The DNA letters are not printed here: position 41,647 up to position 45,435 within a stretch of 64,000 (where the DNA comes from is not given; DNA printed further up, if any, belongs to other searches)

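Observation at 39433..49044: Sec-signal Rhs toxin in an operon with a beta-barrel OMP and a secreted partner, with no T6SS, PAAR or VgrG visible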

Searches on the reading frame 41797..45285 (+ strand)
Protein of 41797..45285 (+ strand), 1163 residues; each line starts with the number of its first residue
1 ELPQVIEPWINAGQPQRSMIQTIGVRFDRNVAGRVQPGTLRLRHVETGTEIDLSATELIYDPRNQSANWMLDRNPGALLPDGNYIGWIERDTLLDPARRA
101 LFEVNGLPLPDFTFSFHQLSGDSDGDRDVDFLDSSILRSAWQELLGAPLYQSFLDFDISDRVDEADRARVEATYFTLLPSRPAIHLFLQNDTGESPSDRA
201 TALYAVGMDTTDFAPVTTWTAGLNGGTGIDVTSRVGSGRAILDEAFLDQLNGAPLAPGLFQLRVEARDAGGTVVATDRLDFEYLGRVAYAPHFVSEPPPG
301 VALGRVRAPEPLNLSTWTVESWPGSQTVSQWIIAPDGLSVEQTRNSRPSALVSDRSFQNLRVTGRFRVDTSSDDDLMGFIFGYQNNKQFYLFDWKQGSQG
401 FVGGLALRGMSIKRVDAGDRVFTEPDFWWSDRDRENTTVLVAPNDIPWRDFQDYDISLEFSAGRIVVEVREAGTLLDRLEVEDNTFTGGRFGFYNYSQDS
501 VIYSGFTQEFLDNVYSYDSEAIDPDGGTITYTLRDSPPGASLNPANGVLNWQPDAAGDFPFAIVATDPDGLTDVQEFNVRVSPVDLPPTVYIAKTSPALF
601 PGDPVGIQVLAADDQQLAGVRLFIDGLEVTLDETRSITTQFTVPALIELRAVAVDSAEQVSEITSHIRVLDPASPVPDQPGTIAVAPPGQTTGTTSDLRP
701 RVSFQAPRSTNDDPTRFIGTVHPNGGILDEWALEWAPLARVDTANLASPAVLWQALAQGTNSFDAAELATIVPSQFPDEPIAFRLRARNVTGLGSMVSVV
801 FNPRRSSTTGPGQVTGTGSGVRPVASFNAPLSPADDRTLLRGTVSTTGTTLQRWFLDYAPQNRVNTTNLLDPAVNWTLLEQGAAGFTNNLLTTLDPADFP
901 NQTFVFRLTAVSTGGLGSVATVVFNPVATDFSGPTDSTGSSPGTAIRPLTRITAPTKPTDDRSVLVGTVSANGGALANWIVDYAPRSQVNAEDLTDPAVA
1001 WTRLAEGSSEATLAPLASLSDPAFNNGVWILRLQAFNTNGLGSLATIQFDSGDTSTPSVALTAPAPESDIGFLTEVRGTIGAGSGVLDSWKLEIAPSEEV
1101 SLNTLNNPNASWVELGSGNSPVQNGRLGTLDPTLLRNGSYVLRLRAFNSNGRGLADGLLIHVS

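Call 105: search_solved_structures(query=window:41797-45285:+, max_evalue=0.001)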
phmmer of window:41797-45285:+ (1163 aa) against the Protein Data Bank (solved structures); distinct sequences matched with E-value up to 0.001: 4.
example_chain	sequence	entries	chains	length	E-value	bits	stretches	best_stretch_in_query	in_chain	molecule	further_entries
3fby_A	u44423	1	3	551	4.9e-19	70.7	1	325-513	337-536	Cartilage oligomeric matrix protein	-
1yo8_A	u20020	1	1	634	5.1e-19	70.7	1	326-512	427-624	thrombospondin-2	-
1ux6_A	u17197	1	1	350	5.8e-19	70.5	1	325-510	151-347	THROMBOSPONDIN-1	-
2rhp_A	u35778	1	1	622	1e-18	69.7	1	326-509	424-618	Thrombospondin-2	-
